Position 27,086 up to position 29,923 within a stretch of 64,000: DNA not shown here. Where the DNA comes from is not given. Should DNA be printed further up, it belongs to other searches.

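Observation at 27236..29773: MurC and MurB fused into a single 845-aa polypeptide inside the dcw cluster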

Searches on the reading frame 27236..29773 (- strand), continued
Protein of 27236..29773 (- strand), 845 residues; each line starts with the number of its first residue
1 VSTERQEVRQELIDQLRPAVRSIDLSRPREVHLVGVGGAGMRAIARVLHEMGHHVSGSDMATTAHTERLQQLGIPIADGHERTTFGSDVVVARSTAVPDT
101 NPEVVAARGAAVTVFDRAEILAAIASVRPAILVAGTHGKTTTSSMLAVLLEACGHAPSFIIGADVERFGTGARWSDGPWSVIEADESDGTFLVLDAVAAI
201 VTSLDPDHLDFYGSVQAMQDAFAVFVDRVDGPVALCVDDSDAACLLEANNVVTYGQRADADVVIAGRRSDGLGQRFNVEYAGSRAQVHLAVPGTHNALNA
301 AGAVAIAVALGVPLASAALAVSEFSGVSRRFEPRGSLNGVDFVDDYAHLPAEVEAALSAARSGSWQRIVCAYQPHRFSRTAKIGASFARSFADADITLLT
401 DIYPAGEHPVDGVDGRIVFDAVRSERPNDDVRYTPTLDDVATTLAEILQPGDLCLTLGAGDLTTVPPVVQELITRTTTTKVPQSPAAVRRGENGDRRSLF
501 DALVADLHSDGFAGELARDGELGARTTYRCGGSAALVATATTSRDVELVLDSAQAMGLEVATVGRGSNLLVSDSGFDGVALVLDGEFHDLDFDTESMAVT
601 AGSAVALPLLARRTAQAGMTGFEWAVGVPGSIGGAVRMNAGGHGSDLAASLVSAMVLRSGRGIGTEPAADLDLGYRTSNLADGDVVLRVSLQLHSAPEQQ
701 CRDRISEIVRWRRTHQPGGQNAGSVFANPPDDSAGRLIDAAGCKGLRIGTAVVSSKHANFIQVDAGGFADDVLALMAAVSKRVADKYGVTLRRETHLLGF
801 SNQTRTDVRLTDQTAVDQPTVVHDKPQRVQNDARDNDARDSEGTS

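Call 24: search_solved_structures(query=window:27236-29773:-, max_evalue=1e-20)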
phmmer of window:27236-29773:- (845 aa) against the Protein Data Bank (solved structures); distinct sequences matched with E-value up to 1e-20: 19.
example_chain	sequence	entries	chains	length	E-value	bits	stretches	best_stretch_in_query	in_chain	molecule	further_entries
29zm_A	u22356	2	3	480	1e-86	295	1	25-467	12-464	UDP-N-acetylmuramate--L-alanine ligase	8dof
9s8i_A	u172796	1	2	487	1.1e-86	294.9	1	25-467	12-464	UDP-N-acetylmuramate--L-alanine ligase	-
4hv4_A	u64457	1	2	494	2.8e-86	293.6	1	24-465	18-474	UDP-N-acetylmuramate--L-alanine ligase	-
6x9f_A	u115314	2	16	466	8.4e-86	292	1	29-467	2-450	UDP-N-acetylmuramate--L-alanine ligase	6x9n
6cau_A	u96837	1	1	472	8.8e-86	291.9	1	26-465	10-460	UDP-N-acetylmuramate--L-alanine ligase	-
2f00_A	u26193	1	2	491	1.7e-82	281.1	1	24-475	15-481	UDP-N-acetylmuramate--L-alanine ligase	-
1gqq_A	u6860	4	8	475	3.3e-81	276.8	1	24-465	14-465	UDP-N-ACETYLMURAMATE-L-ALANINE LIGASE | UDP-N-acetylmuramate--alanine ligase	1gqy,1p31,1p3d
7bva_A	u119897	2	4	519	1.6e-79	271.2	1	29-475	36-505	UDP-N-acetylmuramate--L-alanine ligase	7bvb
9ir5_A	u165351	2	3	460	5e-63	216.7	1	25-464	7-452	UDP-N-acetylmuramate--L-alanine ligase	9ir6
8egm_A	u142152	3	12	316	1.7e-54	188.5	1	29-329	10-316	UDP-N-acetylmuramate--L-alanine ligase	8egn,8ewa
5vvw_A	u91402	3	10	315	1.9e-54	188.3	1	29-329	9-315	UDP-N-acetylmuramate--L-alanine ligase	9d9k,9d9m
1j6u_A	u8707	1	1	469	3.5e-52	180.8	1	30-462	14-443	UDP-N-acetylmuramate-alanine ligase MurC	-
4pyt_A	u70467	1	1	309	1.5e-46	162.2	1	510-800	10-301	UDP-N-acetylenolpyruvoylglucosamine reductase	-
2gqt_A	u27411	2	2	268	4.9e-41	143.9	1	557-781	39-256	UDP-N-Acetylenolpyruvylglucosamine Reductase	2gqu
1hsk_A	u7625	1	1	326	1.1e-36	129.5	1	524-800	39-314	UDP-N-ACETYLENOLPYRUVOYLGLUCOSAMINE REDUCTASE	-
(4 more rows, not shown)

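Call 32: predict_structure(alignment_id=A1)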
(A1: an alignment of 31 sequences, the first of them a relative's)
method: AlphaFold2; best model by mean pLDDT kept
length: 845 residues; sequences in the alignment: 31
mean_pLDDT: 88.2   pTM: 0.61
mean pLDDT of the five models: 88.2, 86.9, 85.9, 85.5, 85.0
residues with pLDDT >= 90: 588; 70-90: 186; 50-70: 14; < 50: 57
segments of 3 or more residues with pLDDT < 50: 480-491, 803-845
pLDDT, mean of each block of 10 residues (from residue 1): 75 89 94 95 97 96 90 92 82 93 93 95 96 94 98 97 92 96 94 97 89 91 96 96 93 97 93 91 95 94 98 97 90 89 93 93 93 93 92 97 89 96 95 97 97 93 92 74 39 70 92 91 88 94 95 92 86 93 95 97 95 96 90 85 71 91 91 84 92 96 92 81 89 94 95 95 89 96 96 90 45 32 33 32 32
secondary structure, 60 per line:
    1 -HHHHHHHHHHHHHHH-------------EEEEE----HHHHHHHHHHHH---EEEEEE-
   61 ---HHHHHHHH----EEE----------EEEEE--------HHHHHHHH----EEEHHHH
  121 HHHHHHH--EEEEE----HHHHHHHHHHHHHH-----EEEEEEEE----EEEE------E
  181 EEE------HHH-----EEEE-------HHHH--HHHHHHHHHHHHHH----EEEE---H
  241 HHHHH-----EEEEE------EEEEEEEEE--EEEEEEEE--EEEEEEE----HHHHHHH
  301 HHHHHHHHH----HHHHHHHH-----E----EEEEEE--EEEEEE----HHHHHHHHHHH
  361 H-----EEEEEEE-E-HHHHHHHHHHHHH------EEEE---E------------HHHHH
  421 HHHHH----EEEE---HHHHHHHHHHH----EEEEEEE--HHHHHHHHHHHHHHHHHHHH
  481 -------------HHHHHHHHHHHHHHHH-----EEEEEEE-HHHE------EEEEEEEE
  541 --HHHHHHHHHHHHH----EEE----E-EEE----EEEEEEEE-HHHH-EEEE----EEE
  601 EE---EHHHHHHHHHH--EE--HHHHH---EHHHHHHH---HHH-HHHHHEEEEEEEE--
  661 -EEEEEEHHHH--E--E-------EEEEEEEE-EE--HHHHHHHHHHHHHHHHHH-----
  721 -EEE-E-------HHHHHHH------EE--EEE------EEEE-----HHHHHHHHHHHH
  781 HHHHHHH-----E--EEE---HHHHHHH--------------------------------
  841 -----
elements in order (helices of 4 or more, strands of 3 or more residues): H2-16 E30-34 H39-50 E54-59 H64-71 E76-78 E89-93 H102-109 E114-116 H117-127 E130-134 H139-152 E158-165 E170-173 E180-183 E198-201 H209-212 H215-228 E233-236 H240-245 E251-255 E262-270 E273-280 E283-289 H294-309 H314-321 E332-337 E340-345 H350-361 E367-373 H377-389 E396-399 H416-425 E430-433 H437-447 E452-458 H461-480 H494-509 E515-521 E533-540 H543-555 E560-562 E569-571 E576-583 H585-588 E590-593 E598-602 H607-616 H623-627 H632-638 H646-650 E651-658 E662-667 H668-671 E685-692 H698-715 E722-724 H734-740 E751-753 E760-763 H769-787 E796-798 H802-808

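Call 34: search_protein_representatives(protein=window:27236-29773:-)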
Query: 845 residues. Proteins with E-value up to 0.001 (for the whole library): 50341; up to 1e-10: 26687; up to 1e-30: 9301. The best 150 are listed.
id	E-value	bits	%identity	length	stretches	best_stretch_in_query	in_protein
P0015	5.7e-235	798.6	56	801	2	12-469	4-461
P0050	1.2e-185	635.5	49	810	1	27-803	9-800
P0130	4.3e-185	633.6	48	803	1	23-803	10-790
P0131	4.0e-182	623.8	46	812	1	27-804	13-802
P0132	6.6e-172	590.0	46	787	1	21-802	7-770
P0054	4.9e-170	583.8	51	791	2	19-378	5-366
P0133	1.3e-169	582.4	46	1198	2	24-468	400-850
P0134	7.2e-169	580.0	47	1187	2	14-473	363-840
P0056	2.2e-168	578.4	47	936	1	29-803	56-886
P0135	2.2e-167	575.0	47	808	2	22-473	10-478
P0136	1.8e-141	489.4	43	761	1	30-801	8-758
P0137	7.2e-130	451.0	38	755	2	27-462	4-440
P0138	6.1e-129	447.9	39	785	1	25-803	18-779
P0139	6.7e-129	447.8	37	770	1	27-807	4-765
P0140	7.2e-129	447.7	39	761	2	26-464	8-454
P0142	1.1e-125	437.2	37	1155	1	27-799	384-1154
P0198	1.0e-107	377.7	32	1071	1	25-799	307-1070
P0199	3.3e-107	376.1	37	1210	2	28-465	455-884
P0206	1.9e-106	373.5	43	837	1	21-466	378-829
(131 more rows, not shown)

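Call 38: search_protein_families(library=pfam, proteins=[P0133, P0142, P0198, P0199, P0206, P0059], max_evalue=0.00001)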
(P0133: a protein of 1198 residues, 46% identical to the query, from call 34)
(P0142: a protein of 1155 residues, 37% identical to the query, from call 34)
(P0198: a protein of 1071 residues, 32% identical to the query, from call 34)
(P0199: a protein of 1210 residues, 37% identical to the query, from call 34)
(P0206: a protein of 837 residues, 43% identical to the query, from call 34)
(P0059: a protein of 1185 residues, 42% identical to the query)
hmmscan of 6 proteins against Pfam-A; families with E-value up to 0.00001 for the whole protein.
P0133 (1198 aa): 7 families
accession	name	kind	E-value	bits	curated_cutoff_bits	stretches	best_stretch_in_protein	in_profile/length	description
PF04101.22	Glyco_tran_28_C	-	6.1e-29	101.6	22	1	208-366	2-154/166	Glycosyltransferase family 28 C-terminal domain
PF08245.18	Mur_ligase_M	-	3e-24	86.5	24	1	509-687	1-200/200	Mur ligase middle domain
PF01225.30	Mur_ligase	-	1.5e-23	83.4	21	1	407-503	2-93/95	Mur ligase family, catalytic domain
PF02873.21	MurB_C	-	3e-23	82.3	27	1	1068-1163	5-98/99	UDP-N-acetylenolpyruvoylglucosamine reductase, C-terminal domain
PF03033.26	Glyco_transf_28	-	8.6e-21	74.9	26.2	1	18-158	2-135/139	Glycosyltransferase family 28 N-terminal domain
PF02875.26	Mur_ligase_C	-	5.3e-19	69.7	28.4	1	709-842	1-127/127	Mur ligase, glutamate ligase domain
PF01565.28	FAD_binding_4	-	7.4e-15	55.3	26.4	1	890-1026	2-136/139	FAD binding domain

P0142 (1155 aa): 8 families
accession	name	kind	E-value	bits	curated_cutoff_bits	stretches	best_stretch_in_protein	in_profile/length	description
PF04101.22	Glyco_tran_28_C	-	8.4e-34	117.4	22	1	187-349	1-163/166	Glycosyltransferase family 28 C-terminal domain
PF02873.21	MurB_C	-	1.5e-31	109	27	1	1056-1152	2-98/99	UDP-N-acetylenolpyruvoylglucosamine reductase, C-terminal domain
PF03033.26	Glyco_transf_28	-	2.3e-30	105.9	26.2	1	3-141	1-138/139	Glycosyltransferase family 28 N-terminal domain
PF01565.28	FAD_binding_4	-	1.2e-22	80.5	26.4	1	894-1019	5-136/139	FAD binding domain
PF01225.30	Mur_ligase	-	2.5e-22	79.5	21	1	388-483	2-92/95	Mur ligase family, catalytic domain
PF08245.18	Mur_ligase_M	-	3.4e-22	79.8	24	1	498-673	1-199/200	Mur ligase middle domain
PF02875.26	Mur_ligase_C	-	7.3e-19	69.3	28.4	1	696-826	1-127/127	Mur ligase, glutamate ligase domain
PF13579.12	Glyco_trans_4_4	-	5e-06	27.4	29.7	1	20-140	10-120/158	Glycosyl transferase 4-like domain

P0198 (1071 aa): 7 families
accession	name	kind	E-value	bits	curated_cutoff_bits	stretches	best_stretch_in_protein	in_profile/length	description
PF04101.22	Glyco_tran_28_C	-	1.6e-32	113.3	22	1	94-241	1-147/166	Glycosyltransferase family 28 C-terminal domain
PF02873.21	MurB_C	-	2.2e-30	105.2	27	1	972-1069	2-99/99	UDP-N-acetylenolpyruvoylglucosamine reductase, C-terminal domain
PF01565.28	FAD_binding_4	-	2e-20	73.3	26.4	1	808-935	3-136/139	FAD binding domain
PF08245.18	Mur_ligase_M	-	7.4e-18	65.7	24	1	417-594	1-198/200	Mur ligase middle domain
PF01225.30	Mur_ligase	-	3.7e-17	62.9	21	1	315-411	4-93/95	Mur ligase family, catalytic domain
PF02875.26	Mur_ligase_C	-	6.3e-17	63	28.4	1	618-747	1-127/127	Mur ligase, glutamate ligase domain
PF03033.26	Glyco_transf_28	-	5.9e-08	33.3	26.2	1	2-48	92-138/139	Glycosyltransferase family 28 N-terminal domain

P0199 (1210 aa): 8 families
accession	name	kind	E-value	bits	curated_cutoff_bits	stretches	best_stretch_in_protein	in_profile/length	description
PF02873.21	MurB_C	-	9.2e-30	103.2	27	1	1095-1193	2-98/99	UDP-N-acetylenolpyruvoylglucosamine reductase, C-terminal domain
PF04101.22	Glyco_tran_28_C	-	7.3e-27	94.9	22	1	195-352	2-147/166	Glycosyltransferase family 28 C-terminal domain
PF03033.26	Glyco_transf_28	-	1.8e-24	86.8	26.2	1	14-148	1-135/139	Glycosyltransferase family 28 N-terminal domain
PF01565.28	FAD_binding_4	-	1e-22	80.8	26.4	1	933-1055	5-132/139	FAD binding domain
PF02875.26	Mur_ligase_C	-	2.4e-14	54.7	28.4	1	746-879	1-127/127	Mur ligase, glutamate ligase domain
PF01225.30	Mur_ligase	-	1.1e-12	48.5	21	1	458-553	2-92/95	Mur ligase family, catalytic domain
PF08245.18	Mur_ligase_M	-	2.1e-11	44.6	24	1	560-724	1-200/200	Mur ligase middle domain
PF13579.12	Glyco_trans_4_4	-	5.9e-06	27.1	29.7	1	30-145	9-115/158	Glycosyl transferase 4-like domain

P0206 (837 aa): 5 families
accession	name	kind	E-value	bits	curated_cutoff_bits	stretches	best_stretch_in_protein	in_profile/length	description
PF04101.22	Glyco_tran_28_C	-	2e-34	119.5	22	1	201-354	2-154/166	Glycosyltransferase family 28 C-terminal domain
PF03033.26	Glyco_transf_28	-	2e-20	73.7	26.2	1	11-154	2-138/139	Glycosyltransferase family 28 N-terminal domain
PF08245.18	Mur_ligase_M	-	2.2e-20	73.9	24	1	490-668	1-200/200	Mur ligase middle domain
PF01225.30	Mur_ligase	-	2.4e-19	69.9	21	1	387-484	1-93/95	Mur ligase family, catalytic domain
PF02875.26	Mur_ligase_C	-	1.2e-18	68.7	28.4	1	690-822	1-126/127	Mur ligase, glutamate ligase domain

P0059 (1185 aa): 8 families
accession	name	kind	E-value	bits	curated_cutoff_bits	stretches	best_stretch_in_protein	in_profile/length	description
PF04101.22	Glyco_tran_28_C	-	1.1e-30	107.3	22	1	195-342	2-154/166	Glycosyltransferase family 28 C-terminal domain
PF02873.21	MurB_C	-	5.5e-25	87.9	27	1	1047-1142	6-99/99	UDP-N-acetylenolpyruvoylglucosamine reductase, C-terminal domain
PF08245.18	Mur_ligase_M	-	7.1e-22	78.8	24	1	482-670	1-200/200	Mur ligase middle domain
PF03033.26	Glyco_transf_28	-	9e-22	78.1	26.2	1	4-147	1-137/139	Glycosyltransferase family 28 N-terminal domain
PF01225.30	Mur_ligase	-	3.5e-21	75.8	21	1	380-476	2-93/95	Mur ligase family, catalytic domain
PF02875.26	Mur_ligase_C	-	1e-15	59.1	28.4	1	692-824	1-126/127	Mur ligase, glutamate ligase domain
PF01565.28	FAD_binding_4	-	3.8e-15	56.3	26.4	1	873-1003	2-133/139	FAD binding domain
PF06722.18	EryCIII-like_C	-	8.4e-08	32.7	31.7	1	236-340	24-124/145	Erythromycin biosynthesis protein CIII-like, C-terminal domain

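Call 43: find_encoding_contigs(protein=P0004, flank=10000, max_places=1)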
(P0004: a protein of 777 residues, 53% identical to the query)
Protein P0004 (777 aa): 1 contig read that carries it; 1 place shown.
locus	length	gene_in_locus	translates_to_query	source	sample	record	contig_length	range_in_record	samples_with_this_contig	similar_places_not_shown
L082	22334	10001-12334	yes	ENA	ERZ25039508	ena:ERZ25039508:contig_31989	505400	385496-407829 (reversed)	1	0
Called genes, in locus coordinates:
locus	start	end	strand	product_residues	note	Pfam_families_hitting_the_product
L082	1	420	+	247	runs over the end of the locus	-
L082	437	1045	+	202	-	PF01795:Methyltransf_5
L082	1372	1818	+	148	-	-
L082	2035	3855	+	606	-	PF03717:PBP_dimer, PF00905:Transpeptidase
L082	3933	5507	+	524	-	PF01225:Mur_ligase, PF08245:Mur_ligase_M, PF02875:Mur_ligase_C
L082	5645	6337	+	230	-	PF00953:Glycos_transf_4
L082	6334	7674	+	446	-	PF21799:MurD-like_N (weak), PF08245:Mur_ligase_M, PF02875:Mur_ligase_C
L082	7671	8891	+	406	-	PF01098:FTSW_RODA_SPOVE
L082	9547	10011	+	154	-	PF04101:Glyco_tran_28_C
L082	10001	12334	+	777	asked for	PF01225:Mur_ligase, PF08245:Mur_ligase_M, PF02875:Mur_ligase_C, PF01565:FAD_binding_4, PF02873:MurB_C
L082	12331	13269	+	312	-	PF08478:POTRA_1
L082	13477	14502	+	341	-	PF00091:Tubulin, PF12327:FtsZ_C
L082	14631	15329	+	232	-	PF02578:Cu-oxidase_4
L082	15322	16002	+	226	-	PF01168:Ala_racemase_N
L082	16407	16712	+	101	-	PF04472:SepF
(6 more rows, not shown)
